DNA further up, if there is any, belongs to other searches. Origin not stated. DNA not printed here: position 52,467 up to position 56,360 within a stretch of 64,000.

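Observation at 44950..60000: AT-rich acid-response/efflux block with short and hydrophobic genes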

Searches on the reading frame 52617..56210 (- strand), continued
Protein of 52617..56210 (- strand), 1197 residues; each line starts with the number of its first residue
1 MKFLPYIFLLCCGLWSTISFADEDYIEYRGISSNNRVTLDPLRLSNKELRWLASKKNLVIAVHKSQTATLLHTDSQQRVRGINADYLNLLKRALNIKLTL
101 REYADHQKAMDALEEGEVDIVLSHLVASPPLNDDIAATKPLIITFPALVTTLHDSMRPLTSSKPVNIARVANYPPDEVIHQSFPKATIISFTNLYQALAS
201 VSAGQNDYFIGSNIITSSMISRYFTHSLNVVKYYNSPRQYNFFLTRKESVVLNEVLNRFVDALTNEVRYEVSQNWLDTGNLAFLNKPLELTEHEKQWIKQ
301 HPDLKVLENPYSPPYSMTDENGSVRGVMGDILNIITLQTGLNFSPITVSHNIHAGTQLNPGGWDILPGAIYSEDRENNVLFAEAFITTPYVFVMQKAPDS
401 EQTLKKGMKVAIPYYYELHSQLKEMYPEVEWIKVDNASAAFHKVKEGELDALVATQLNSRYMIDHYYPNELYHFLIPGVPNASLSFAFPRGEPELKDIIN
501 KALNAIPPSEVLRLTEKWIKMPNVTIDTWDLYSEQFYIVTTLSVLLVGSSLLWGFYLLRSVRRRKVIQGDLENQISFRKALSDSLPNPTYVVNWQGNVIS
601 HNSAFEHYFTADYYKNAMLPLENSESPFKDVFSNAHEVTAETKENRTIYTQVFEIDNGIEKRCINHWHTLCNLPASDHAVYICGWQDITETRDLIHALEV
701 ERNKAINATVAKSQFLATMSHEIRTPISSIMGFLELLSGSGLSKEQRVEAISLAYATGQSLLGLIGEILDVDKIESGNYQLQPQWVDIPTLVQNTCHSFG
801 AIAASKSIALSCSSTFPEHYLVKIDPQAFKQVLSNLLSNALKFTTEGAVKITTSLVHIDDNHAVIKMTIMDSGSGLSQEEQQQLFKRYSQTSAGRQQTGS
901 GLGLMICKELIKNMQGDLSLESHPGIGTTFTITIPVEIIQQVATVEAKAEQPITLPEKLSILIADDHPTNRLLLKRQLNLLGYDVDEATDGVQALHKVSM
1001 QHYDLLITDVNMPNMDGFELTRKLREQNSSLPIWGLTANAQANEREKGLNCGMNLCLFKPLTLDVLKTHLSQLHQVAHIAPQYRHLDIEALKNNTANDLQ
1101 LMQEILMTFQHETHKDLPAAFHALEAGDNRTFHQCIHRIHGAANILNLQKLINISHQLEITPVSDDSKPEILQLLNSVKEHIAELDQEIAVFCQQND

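Call 54: list_cluster_members(proteins=[L084:9382-9996:+, L084:20259-20684:-, L084:1987-2403:-, L084:4808-5944:+, L085:1289-1771:+, L085:8891-9505:+, L085:19361-19957:+, L089:1184-1798:+, L088:5422-5964:-, L085:420-704:-])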
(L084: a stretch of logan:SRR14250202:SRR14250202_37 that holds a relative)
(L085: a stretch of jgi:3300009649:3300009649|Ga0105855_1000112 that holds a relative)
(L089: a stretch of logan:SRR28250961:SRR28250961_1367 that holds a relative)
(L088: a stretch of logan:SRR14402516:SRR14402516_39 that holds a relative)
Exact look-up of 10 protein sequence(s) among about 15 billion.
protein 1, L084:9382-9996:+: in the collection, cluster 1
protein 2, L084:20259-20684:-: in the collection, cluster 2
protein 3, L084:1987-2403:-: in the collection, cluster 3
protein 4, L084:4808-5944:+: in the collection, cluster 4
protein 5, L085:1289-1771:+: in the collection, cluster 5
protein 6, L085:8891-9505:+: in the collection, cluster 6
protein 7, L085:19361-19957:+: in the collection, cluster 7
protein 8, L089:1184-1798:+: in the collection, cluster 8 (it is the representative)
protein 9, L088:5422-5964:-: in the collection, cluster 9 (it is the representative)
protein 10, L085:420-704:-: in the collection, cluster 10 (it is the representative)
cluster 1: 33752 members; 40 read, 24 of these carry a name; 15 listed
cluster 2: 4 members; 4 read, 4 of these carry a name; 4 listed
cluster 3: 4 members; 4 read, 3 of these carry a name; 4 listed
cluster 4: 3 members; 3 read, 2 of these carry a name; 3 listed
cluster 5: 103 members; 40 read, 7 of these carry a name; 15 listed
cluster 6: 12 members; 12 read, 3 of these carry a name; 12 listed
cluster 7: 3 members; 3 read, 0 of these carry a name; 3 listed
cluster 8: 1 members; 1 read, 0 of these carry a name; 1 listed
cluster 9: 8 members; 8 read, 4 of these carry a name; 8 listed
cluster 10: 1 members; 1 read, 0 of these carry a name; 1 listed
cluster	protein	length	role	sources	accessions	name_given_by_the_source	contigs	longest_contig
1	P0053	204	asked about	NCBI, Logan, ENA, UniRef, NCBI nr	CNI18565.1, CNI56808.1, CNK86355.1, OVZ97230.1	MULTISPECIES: acid-sensing system DNA-binding response regulator EvgA [Yersinia] | acid-sensing system DNA-binding response regulator EvgA n=1 Tax=Yersinia TaxID=629 ...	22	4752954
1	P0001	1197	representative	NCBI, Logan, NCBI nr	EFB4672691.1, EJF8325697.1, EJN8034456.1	acid-sensing system histidine kinase EvgS [Escherichia coli]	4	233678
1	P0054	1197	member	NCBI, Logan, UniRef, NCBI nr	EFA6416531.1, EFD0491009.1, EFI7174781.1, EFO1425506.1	acid-sensing system histidine kinase EvgS [Escherichia coli] | acid-sensing system histidine kinase EvgS n=1 Tax=Escherichia coli TaxID=562 ...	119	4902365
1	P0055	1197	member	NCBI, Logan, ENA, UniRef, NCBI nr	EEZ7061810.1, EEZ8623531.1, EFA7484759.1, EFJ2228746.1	TPA: acid-sensing system histidine kinase EvgS [Escherichia coli] | acid-sensing system histidine kinase EvgS n=1 Tax=Escherichia coli TaxID=562 ... | acid-sensing system histidine kinase EvgS [Escherichia coli]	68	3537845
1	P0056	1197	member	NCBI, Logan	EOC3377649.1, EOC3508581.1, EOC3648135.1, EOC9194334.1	acid-sensing system histidine kinase EvgS [Escherichia coli]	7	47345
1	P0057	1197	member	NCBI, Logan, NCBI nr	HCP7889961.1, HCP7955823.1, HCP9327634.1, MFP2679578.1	TPA: acid-sensing system histidine kinase EvgS [Escherichia coli] | acid-sensing system histidine kinase EvgS [Escherichia coli]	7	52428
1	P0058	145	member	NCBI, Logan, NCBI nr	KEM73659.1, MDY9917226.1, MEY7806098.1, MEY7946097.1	Hpt domain-containing protein, partial [Escherichia coli] | hpt domain protein [Escherichia coli 6-319-05_S4_C3]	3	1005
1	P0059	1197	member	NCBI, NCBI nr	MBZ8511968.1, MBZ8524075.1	acid-sensing system histidine kinase EvgS [Escherichia coli]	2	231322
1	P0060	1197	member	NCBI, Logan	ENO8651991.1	acid-sensing system histidine kinase EvgS [Escherichia coli]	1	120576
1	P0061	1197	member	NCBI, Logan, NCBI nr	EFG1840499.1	acid-sensing system histidine kinase EvgS [Escherichia coli]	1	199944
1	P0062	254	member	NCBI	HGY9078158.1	TPA: transporter substrate-binding domain-containing protein, partial [Escherichia coli]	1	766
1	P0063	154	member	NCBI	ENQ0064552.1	two-component system sensor histidine kinase EvgS, partial [Escherichia coli]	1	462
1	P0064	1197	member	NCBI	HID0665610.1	TPA: acid-sensing system histidine kinase EvgS [Escherichia coli]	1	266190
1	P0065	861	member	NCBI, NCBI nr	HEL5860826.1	TPA: acid-sensing system histidine kinase EvgS, partial [Escherichia coli] | acid-sensing system histidine kinase EvgS [Escherichia coli]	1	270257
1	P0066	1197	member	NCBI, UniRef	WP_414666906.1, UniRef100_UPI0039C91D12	acid-sensing system histidine kinase EvgS [Escherichia coli] | acid-sensing system histidine kinase EvgS n=1 Tax=Escherichia coli TaxID=562 ...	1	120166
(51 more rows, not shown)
